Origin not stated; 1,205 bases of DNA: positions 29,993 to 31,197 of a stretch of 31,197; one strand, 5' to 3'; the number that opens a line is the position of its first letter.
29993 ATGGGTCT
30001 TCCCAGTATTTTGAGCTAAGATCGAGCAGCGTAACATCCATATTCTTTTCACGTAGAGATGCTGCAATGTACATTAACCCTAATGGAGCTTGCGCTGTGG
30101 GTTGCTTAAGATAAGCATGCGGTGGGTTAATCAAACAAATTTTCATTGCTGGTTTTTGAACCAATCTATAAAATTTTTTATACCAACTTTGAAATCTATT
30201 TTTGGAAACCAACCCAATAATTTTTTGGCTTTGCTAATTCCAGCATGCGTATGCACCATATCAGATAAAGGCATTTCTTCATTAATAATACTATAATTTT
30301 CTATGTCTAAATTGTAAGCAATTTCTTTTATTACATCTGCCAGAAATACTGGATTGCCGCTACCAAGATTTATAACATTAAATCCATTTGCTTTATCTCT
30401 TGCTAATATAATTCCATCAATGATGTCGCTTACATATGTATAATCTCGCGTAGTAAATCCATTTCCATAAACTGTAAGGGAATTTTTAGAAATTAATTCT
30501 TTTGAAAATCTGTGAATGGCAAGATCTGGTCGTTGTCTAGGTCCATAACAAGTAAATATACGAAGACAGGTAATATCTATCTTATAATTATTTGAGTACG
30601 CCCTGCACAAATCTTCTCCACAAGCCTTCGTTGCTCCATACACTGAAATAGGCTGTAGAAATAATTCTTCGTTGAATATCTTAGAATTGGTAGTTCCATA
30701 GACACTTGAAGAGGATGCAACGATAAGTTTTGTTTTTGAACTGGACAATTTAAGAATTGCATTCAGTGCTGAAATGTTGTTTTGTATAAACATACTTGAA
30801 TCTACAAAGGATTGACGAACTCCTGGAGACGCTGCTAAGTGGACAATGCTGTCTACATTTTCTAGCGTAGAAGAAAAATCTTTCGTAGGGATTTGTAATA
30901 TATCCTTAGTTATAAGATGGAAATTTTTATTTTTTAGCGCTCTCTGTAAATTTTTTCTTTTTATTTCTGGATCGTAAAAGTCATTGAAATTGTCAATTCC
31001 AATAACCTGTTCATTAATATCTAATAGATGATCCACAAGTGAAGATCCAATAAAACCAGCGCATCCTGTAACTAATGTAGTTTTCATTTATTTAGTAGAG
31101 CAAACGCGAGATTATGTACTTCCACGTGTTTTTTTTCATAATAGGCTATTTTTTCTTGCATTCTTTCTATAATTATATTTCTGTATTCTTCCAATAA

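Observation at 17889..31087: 13-kb self-contained, all-soluble glycan-biosynthesis island next to the replication module of a phage-like replicon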

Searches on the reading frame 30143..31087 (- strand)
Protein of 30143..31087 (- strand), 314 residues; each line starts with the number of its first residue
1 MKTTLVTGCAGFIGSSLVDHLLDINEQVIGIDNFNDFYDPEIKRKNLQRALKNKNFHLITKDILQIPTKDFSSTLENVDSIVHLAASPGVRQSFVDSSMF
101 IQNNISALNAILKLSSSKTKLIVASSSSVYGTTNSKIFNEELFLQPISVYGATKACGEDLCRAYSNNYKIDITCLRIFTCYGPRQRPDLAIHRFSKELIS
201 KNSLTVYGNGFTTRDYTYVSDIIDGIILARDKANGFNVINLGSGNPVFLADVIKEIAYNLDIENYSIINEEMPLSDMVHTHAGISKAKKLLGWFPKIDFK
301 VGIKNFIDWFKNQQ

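Call 4: search_protein_families(library=pfam, proteins=[window:30143-31087:-], max_evalue=0.01)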
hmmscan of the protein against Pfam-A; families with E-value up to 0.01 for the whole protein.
window:30143-31087:- (314 aa): 6 families
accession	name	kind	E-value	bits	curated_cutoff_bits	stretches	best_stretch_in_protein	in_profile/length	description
PF16363.11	GDP_Man_Dehyd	-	1e-46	160.4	27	1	5-305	1-331/332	GDP-mannose 4,6 dehydratase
PF01370.27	Epimerase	-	5.7e-44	150.8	20.9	1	5-242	2-240/240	NAD dependent epimerase/dehydratase family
PF01073.25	3Beta_HSD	-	3e-16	59.7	22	1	5-231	1-230/280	3-beta hydroxysteroid dehydrogenase/isomerase family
PF07993.18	NAD_binding_4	-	2.7e-10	40.3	20.1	1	60-177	71-204/258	Male sterility protein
PF02719.21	Polysacc_synt_2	-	3.8e-10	39.9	20.2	1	5-258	2-245/293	Polysaccharide biosynthesis protein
PF04321.23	RmlD_sub_bind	-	9.5e-09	35.2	27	1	4-183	3-154/287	RmlD substrate binding domain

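Call 16: search_protein_families(library=ncbifam, proteins=[window:30143-31087:-], max_evalue=0.01)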
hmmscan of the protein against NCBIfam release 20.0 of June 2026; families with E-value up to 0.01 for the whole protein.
window:30143-31087:- (314 aa): 31 families (the best 25 are shown)
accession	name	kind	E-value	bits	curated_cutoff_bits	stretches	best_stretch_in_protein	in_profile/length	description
TIGR01181.1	dTDP_gluc_dehyt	equivalog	7.5e-45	153.4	365.1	1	4-313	2-314/321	dTDP-glucose 4,6-dehydratase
TIGR04180.1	EDH_00030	hypoth_equivalog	1.2e-35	123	475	1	5-297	2-296/297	NAD-dependent 4,6-dehydratase LegB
TIGR01179.1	galE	equivalog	2.8e-33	115.2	262.3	1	5-313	3-328/332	UDP-glucose 4-epimerase GalE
NF011728.1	PRK15181.1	equivalog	1.8e-31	109.5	760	1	2-312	16-339/348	Vi polysaccharide biosynthesis UDP-N-acetylglucosaminuronic acid C-4 epimerase TviC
TIGR02197.1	heptose_epim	equivalog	5e-31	108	274.6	1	5-312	2-315/316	ADP-glyceromanno-heptose 6-epimerase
NF007582.0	PRK10217.1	equivalog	2.7e-21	76.1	698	1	1-311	1-332/355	dTDP-glucose 4,6-dehydratase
NF007490.0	PRK10084.1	subfamily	5.5e-21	74.9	649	2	133-312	150-336/361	dTDP-glucose 4,6-dehydratase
NF043036.1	ErythonDh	equivalog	1.2e-16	60.8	325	1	4-196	3-195/321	D-erythronate dehydrogenase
NF008360.0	PRK11150.1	equivalog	3.8e-15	55.9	452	1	5-254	3-248/310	ADP-glyceromanno-heptose 6-epimerase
NF047922.1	GDPFucSynFcl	equivalog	1.8e-14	53.9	500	1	89-313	66-304/308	GDP-L-fucose synthase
TIGR02622.1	CDP_4_6_dhtase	equivalog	2.4e-14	53.3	278.45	1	2-169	5-173/352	CDP-glucose 4,6-dehydratase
NF007956.0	PRK10675.1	subfamily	4.4e-14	52.4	394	1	4-256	3-276/338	UDP-glucose 4-epimerase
NF008872.0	PRK11908.1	equivalog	3.6e-12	46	294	1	1-309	1-334/349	bifunctional UDP-4-keto-pentose/UDP-xylose synthase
NF005998.1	PRK08125.1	equivalog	8.7e-12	44.2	777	1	4-310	318-649/649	bifunctional UDP-4-amino-4-deoxy-L-arabinose formyltransferase/UDP-glucuronic acid oxidase ArnA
NF041293.1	G6PDh_Azf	equivalog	1.4e-09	37.8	400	1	3-178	4-180/252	NAD-dependent glucose-6-phosphate dehydrogenase Azf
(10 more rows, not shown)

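Call 28: find_related_loci(query=window:30143-31087:-, collection=metagenome_contigs, flank=10000)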
Query window:30143-31087:- (314 aa) in metagenome_contigs; peptide patterns used: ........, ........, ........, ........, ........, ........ (x = any residue, [..] = any of these).
600 stretches matched a pattern (row limit reached: there are more); 493 encode a relative of the query (tblastn E <= 1e-3); the best 80 are kept; 80 distinct loci.
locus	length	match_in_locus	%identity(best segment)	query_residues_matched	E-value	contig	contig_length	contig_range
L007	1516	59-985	48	5-314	6e-94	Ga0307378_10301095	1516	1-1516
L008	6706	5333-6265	40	5-313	6e-78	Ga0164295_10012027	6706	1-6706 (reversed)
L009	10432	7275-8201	42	4-311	1e-77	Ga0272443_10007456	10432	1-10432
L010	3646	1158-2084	43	4-311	2e-77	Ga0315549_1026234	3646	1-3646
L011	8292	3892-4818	43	4-311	2e-76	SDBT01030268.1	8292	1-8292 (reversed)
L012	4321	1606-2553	42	1-314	2e-76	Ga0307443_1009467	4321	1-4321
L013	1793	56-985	43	2-311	1e-79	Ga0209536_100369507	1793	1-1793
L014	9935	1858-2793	43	5-313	8e-76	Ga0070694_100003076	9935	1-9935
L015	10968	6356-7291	44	3-310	3e-75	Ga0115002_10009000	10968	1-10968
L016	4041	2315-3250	44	3-310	2e-75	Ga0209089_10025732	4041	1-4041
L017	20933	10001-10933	39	5-313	2e-75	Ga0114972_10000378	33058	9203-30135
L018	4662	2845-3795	43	1-313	2e-75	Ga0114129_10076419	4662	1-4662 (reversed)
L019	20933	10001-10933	39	5-313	2e-75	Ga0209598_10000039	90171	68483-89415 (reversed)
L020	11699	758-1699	42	1-314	5e-75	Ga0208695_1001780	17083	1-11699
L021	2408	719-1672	42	1-314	6e-77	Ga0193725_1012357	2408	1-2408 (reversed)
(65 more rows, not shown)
